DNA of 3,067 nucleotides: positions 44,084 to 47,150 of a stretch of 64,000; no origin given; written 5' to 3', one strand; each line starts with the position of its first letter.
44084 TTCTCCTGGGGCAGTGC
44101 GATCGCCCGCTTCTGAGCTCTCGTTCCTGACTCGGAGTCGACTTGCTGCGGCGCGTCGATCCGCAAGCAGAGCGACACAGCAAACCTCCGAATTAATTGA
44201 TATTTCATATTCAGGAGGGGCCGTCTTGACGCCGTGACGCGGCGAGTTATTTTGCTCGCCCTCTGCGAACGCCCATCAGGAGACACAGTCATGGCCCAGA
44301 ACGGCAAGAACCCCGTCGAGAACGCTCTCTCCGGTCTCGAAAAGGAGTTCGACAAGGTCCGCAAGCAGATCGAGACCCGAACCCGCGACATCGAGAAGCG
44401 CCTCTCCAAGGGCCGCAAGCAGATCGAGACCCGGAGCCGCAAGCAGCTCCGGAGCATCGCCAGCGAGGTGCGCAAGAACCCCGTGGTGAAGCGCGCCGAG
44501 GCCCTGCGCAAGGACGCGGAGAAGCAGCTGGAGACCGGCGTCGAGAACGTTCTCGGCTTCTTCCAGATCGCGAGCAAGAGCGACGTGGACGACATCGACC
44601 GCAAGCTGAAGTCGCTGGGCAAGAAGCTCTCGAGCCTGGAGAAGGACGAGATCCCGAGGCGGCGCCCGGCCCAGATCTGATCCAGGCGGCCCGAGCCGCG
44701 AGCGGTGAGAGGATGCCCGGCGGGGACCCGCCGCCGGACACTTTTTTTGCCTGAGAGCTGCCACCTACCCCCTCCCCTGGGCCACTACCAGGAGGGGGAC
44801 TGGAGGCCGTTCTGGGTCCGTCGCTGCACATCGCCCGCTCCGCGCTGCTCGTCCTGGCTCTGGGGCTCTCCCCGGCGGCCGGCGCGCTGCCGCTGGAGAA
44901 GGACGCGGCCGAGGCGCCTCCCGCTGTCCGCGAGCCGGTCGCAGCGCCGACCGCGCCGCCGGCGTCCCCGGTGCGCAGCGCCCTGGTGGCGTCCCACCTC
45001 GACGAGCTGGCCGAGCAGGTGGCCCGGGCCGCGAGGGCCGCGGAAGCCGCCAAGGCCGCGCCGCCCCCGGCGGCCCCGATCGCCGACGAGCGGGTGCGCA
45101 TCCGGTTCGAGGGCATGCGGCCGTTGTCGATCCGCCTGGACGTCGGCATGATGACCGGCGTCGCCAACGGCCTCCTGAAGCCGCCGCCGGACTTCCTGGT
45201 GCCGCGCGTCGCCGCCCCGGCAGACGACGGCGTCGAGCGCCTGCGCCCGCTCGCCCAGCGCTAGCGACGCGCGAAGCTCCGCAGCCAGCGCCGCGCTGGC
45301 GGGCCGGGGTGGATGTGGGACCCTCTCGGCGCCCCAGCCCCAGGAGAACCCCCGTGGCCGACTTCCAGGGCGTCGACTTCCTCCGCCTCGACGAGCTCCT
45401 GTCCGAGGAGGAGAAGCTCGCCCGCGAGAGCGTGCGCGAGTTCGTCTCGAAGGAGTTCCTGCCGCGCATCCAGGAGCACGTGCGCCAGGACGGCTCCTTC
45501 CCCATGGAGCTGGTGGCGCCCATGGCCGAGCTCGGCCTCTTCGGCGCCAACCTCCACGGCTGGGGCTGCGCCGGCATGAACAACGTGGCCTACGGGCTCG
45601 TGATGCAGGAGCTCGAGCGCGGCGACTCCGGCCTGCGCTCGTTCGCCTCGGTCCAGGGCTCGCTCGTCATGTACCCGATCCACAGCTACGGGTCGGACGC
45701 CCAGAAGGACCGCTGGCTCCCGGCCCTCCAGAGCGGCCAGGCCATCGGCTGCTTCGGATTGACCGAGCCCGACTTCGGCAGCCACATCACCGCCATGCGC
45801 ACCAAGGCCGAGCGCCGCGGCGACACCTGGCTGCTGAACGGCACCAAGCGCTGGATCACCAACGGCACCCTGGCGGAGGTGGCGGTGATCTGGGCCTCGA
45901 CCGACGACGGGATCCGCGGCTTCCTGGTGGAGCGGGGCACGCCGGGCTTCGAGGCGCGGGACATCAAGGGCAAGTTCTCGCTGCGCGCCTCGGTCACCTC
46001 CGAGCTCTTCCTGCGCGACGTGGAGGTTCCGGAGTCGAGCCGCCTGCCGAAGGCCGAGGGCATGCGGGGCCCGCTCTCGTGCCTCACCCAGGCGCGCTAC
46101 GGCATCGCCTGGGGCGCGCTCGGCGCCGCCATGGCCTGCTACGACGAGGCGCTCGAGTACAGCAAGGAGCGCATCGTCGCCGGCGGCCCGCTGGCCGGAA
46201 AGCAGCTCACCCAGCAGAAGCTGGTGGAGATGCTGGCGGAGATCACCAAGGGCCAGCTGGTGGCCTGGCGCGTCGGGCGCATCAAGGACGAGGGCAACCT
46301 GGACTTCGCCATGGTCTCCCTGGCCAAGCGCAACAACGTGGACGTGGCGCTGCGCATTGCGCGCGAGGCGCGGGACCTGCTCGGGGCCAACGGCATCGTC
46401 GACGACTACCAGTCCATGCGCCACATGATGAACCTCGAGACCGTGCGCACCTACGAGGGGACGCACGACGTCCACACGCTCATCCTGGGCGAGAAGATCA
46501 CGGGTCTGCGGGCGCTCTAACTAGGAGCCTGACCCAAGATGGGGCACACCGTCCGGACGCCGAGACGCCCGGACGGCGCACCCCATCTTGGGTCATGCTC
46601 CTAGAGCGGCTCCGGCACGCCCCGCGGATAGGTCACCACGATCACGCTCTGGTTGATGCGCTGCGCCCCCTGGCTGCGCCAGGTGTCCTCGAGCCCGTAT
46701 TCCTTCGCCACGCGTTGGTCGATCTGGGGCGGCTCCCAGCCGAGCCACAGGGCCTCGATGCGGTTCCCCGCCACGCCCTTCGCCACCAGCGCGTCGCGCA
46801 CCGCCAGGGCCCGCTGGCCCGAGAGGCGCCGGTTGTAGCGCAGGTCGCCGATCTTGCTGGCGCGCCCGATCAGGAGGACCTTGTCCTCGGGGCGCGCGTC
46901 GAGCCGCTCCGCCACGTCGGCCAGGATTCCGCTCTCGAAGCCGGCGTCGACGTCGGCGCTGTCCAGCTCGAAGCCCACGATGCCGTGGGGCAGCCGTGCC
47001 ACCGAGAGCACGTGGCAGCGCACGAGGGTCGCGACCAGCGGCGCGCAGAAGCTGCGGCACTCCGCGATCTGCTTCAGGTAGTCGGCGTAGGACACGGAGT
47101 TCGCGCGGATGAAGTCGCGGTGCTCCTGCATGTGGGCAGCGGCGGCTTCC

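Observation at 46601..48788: Lipoprotein, TlpA oxidoreductase and a secreted OmpA-like protein with ten NPC cysteine repeats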

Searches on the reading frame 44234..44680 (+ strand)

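Call 70: search_protein_families(library=pfam, proteins=[window:44234-44680:+], max_evalue=0.001)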
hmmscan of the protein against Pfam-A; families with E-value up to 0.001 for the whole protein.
window:44234-44680:+ (148 aa): 1 family
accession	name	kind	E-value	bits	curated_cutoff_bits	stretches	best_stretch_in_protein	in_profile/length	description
PF05597.16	Phasin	-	6.8e-06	26.6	28.8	1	64-136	47-125/126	Poly(hydroxyalcanoate) granule associated protein (phasin)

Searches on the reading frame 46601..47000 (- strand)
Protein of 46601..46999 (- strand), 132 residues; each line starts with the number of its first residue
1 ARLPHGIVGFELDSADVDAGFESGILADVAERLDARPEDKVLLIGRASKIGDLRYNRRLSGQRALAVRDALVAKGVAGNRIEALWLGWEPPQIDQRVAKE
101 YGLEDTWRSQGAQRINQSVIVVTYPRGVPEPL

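Call 52: search_solved_structures(query=window:46601-47000:-, max_evalue=0.001, show_alignments=3)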
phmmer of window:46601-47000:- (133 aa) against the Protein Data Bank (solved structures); distinct sequences matched with E-value up to 0.001: 0.
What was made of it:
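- Tried and rejected: The first attempt was out of frame and found nothing (call 52).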

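Call 53: search_solved_structures(query=window:46601-46999:-, max_evalue=0.01, show_alignments=3)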
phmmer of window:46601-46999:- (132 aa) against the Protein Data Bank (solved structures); distinct sequences matched with E-value up to 0.01: 36.
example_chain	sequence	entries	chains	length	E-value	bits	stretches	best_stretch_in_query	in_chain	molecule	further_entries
2kgw_A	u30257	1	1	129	1.5e-07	34.8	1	7-91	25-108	Outer membrane protein A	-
2lbt_A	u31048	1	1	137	1.8e-07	34.6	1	6-91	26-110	Uncharacterized protein Rv0899/MT0922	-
2lca_A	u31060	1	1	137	1.8e-07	34.5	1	7-91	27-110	Uncharacterized protein Rv0899/MT0922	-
4pwt_A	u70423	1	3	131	5e-07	33.1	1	5-93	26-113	Peptidoglycan-associated lipoprotein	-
4r40_B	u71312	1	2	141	6e-07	32.8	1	5-93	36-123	Peptidoglycan-associated lipoprotein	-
5lkw_A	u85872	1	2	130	7.4e-07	32.5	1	8-93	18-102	Putative OmpA family lipoprotein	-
2l26_A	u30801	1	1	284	7.9e-07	32.4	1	8-91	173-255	Uncharacterized protein Rv0899/MT0922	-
5u1h_A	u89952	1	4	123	1.5e-06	31.5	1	10-99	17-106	Outer membrane porin F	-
1oap_A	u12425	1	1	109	1.7e-06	31.4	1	5-93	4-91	PEPTIDOGLYCAN-ASSOCIATED LIPOPROTEIN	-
5n2c_A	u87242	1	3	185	1.8e-06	31.3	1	8-93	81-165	Putative OmpA family lipoprotein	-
2hqs_H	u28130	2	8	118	2e-06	31.1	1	5-93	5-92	Peptidoglycan-associated lipoprotein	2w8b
4b5c_A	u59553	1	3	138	2e-06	31.1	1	8-91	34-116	PUTATIVE OMPA FAMILY LIPOPROTEIN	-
4g4v_A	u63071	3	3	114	2.1e-06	31.1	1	5-91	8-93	Peptidoglycan-associated lipoprotein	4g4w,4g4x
9rle_P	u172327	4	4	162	4.1e-06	30.1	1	5-93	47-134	Peptidoglycan-associated lipoprotein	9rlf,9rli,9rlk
5nhx_A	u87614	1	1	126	1.3e-05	28.6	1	37-91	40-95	Outer membrane protein A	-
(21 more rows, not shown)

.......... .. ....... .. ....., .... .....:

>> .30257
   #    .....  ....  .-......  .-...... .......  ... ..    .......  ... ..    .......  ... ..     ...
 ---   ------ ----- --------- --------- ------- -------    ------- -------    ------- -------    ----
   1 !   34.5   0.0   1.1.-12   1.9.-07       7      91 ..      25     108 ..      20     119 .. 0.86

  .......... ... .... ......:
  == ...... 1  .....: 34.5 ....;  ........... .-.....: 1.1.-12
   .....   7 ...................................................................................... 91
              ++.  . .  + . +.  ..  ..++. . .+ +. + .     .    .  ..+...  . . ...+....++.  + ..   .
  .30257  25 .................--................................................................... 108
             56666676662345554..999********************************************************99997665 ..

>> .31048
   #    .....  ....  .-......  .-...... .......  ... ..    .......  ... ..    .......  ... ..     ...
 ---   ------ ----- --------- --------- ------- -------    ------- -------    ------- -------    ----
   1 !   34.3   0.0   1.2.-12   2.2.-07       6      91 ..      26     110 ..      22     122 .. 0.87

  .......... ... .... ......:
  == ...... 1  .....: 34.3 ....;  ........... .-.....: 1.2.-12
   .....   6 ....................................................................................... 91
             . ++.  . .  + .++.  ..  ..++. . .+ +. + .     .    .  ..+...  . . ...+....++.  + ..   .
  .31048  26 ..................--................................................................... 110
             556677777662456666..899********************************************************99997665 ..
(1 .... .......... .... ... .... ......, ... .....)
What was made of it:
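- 46625..46969 (-): Divergent OmpA_C-like domain (aa 236-350). Its motif reads GRASKIG............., so the canonical Asp is Ser273 and the canonical Arg is kept as R288. The alignment to OmpATb pairs GYTD with GRAS (call 53).
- Tried and rejected: It was repeated in frame (call 53).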
